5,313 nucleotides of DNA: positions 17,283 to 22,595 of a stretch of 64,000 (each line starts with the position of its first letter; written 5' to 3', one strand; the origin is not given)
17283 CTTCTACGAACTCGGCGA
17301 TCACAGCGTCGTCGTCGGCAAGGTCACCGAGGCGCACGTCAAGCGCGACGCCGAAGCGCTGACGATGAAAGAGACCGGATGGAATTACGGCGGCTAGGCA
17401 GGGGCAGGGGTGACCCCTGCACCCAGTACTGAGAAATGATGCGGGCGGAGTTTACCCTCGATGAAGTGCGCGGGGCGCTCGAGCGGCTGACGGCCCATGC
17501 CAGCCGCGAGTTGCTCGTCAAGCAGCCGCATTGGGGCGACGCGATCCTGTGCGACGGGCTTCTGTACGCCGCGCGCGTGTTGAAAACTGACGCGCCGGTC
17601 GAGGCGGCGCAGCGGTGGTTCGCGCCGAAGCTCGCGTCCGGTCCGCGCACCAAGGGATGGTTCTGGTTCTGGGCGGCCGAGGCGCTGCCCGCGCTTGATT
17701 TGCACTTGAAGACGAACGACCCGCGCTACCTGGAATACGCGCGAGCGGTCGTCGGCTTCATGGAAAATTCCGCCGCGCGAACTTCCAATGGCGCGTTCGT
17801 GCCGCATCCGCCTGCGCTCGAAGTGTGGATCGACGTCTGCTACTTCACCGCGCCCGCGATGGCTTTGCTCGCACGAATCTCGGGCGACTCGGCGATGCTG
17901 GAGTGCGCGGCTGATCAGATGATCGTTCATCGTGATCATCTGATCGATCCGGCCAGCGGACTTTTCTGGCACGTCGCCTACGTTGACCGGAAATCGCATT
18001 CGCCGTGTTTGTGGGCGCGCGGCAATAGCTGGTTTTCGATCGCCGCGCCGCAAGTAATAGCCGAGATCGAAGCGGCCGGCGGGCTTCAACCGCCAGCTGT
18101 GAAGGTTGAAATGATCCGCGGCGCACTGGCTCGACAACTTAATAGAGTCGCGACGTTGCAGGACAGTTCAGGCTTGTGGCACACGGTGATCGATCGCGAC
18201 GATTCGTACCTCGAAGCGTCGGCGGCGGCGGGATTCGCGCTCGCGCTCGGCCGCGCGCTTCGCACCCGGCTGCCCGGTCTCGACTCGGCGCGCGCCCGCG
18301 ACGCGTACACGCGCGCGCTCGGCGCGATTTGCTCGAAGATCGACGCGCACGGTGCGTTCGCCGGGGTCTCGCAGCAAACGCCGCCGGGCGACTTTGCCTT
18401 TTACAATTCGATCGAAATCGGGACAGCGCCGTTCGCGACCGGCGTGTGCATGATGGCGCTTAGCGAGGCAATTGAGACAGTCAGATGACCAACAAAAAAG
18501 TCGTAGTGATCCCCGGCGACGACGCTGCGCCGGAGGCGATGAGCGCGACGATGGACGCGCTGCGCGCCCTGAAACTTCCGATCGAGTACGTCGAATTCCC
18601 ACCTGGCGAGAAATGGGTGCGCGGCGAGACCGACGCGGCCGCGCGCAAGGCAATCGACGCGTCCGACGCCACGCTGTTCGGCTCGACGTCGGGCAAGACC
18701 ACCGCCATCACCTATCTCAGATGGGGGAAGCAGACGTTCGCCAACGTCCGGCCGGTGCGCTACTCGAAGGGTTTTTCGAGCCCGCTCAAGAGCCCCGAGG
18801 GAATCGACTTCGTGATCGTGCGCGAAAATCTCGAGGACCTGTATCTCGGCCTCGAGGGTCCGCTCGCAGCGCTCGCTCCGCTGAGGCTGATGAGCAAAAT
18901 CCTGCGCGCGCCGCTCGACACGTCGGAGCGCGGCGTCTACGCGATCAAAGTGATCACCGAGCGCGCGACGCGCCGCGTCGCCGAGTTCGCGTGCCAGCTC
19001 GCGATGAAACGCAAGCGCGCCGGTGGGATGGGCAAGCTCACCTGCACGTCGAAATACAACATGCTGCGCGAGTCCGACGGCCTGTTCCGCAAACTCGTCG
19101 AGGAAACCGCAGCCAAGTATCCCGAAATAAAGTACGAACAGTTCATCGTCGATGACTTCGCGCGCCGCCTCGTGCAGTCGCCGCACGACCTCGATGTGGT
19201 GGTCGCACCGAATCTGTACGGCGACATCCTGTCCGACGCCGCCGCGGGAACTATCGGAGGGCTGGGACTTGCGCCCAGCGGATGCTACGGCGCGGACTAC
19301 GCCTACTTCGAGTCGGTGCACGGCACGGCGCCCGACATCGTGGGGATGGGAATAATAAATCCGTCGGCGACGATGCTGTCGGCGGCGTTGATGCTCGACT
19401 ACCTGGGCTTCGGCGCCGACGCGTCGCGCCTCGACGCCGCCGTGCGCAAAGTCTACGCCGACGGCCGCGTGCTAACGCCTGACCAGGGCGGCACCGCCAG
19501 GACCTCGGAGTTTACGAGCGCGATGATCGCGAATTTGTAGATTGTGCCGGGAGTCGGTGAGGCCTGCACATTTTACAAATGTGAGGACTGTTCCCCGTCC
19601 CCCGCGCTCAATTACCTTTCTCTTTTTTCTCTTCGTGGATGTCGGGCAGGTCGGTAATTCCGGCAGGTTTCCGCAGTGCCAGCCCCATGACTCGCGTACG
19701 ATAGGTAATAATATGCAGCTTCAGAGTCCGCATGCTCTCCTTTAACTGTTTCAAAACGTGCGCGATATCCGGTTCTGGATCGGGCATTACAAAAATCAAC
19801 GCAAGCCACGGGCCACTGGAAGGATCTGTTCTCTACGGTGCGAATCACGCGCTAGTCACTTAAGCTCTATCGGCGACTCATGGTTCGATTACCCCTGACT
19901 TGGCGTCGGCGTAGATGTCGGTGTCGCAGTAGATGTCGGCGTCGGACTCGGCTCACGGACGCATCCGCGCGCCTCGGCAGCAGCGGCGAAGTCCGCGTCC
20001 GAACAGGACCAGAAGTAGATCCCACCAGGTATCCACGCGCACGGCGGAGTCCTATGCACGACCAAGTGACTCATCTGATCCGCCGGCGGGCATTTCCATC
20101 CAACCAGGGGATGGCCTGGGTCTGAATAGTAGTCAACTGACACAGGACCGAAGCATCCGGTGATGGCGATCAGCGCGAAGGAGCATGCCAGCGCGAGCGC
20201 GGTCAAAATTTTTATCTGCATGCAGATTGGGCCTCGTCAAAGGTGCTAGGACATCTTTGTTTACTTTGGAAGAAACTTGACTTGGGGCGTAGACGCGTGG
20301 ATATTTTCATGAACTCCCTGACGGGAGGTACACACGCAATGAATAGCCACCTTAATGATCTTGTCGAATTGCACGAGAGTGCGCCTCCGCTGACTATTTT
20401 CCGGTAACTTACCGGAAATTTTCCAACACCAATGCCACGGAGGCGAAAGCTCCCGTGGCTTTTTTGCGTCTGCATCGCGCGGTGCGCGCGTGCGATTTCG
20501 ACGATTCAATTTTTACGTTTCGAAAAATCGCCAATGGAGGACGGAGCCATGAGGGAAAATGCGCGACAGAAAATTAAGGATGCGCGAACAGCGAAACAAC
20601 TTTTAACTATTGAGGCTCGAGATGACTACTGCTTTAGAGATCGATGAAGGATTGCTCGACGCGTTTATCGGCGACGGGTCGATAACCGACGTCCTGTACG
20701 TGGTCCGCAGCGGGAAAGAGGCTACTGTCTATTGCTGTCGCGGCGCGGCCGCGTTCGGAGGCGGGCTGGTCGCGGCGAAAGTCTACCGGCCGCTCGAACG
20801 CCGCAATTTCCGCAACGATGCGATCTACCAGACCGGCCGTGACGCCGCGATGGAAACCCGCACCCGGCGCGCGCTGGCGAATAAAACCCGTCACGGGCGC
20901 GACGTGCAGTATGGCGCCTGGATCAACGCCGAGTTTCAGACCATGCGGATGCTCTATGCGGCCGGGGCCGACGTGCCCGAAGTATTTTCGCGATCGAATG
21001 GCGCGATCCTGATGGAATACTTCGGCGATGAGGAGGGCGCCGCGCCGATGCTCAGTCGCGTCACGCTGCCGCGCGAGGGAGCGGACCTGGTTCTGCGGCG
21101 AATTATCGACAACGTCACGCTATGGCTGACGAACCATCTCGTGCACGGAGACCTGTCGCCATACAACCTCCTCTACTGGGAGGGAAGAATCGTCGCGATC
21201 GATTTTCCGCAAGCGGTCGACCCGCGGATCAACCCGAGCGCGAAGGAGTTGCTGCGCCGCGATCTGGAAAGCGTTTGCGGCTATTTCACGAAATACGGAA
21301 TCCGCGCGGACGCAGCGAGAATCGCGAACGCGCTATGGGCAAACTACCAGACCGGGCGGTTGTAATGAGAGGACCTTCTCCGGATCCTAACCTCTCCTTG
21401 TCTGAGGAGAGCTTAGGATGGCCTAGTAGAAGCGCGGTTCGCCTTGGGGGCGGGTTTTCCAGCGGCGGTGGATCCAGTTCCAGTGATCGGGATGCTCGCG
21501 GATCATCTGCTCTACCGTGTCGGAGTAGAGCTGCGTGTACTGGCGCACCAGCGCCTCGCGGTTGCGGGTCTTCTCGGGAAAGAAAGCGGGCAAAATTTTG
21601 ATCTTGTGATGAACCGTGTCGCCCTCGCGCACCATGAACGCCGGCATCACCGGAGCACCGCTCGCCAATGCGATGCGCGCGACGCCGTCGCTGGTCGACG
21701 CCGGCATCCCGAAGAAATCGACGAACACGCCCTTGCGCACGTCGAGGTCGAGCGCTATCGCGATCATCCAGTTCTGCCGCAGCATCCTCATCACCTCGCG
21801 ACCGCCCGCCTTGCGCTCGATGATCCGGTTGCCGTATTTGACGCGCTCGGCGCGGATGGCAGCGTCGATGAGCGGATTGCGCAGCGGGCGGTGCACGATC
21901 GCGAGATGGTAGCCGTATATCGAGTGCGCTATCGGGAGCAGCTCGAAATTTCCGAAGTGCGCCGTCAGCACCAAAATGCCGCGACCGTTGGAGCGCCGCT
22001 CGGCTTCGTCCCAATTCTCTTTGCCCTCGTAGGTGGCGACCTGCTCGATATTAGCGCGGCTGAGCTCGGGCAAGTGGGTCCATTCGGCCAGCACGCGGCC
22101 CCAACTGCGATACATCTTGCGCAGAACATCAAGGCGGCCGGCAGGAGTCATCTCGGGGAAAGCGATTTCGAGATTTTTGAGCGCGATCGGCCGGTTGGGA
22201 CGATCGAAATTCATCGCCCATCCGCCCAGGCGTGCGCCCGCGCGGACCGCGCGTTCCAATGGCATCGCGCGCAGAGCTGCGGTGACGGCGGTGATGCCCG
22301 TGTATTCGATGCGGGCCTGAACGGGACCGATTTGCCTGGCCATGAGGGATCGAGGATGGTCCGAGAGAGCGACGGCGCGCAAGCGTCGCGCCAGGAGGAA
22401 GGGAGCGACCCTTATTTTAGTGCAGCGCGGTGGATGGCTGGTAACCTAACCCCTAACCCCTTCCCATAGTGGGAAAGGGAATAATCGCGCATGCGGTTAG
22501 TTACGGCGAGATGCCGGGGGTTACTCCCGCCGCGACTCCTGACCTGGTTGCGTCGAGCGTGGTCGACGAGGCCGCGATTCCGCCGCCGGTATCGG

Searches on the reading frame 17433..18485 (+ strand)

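Call 60: search_protein_families(library=pfam, proteins=[window:17433-18485:+], max_evalue=0.00001)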
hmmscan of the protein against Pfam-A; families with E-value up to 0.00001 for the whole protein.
window:17433-18485:+ (351 aa): 1 family
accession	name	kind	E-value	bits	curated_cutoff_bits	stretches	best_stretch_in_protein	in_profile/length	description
PF07470.19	Glyco_hydro_88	-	2.1e-42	145.8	26.6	1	31-348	26-350/352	Glycosyl Hydrolase Family 88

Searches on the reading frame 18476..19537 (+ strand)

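Call 60: search_protein_families(library=pfam, proteins=[window:18476-19537:+], max_evalue=0.00001)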
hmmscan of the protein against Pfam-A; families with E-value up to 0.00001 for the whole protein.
window:18476-19537:+ (354 aa): 1 family
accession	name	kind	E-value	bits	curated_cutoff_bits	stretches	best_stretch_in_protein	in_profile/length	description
PF00180.25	Iso_dh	-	7.9e-77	259.3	27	1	8-349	1-347/348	Isocitrate/isopropylmalate dehydrogenase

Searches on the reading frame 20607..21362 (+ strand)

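Call 60: search_protein_families(library=pfam, proteins=[window:20607-21362:+], max_evalue=0.00001)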
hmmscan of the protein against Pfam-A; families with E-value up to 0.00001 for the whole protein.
window:20607-21362:+ (252 aa): 1 family
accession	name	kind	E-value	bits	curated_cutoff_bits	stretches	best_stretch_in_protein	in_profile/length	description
PF01163.29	RIO1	-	7.2e-34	117.5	22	1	54-233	12-180/187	RIO domain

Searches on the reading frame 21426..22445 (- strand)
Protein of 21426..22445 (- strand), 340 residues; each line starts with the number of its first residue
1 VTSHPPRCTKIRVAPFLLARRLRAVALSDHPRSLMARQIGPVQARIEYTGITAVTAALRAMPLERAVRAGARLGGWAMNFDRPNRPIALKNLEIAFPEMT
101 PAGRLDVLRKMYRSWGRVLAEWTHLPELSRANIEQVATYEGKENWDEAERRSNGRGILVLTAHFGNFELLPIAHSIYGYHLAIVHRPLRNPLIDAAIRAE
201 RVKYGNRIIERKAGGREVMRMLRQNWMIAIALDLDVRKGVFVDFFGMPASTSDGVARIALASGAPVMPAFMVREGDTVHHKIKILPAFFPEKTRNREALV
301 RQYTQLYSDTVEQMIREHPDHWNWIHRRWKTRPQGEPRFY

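Call 60: search_protein_families(library=pfam, proteins=[window:21426-22445:-], max_evalue=0.00001)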
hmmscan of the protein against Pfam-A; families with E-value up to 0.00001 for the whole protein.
window:21426-22445:- (340 aa): 1 family
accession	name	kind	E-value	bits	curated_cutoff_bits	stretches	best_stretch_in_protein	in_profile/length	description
PF03279.18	Lip_A_acyltrans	-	7.3e-54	183.4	22.3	1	53-331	21-295/295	Bacterial lipid A biosynthesis acyltransferase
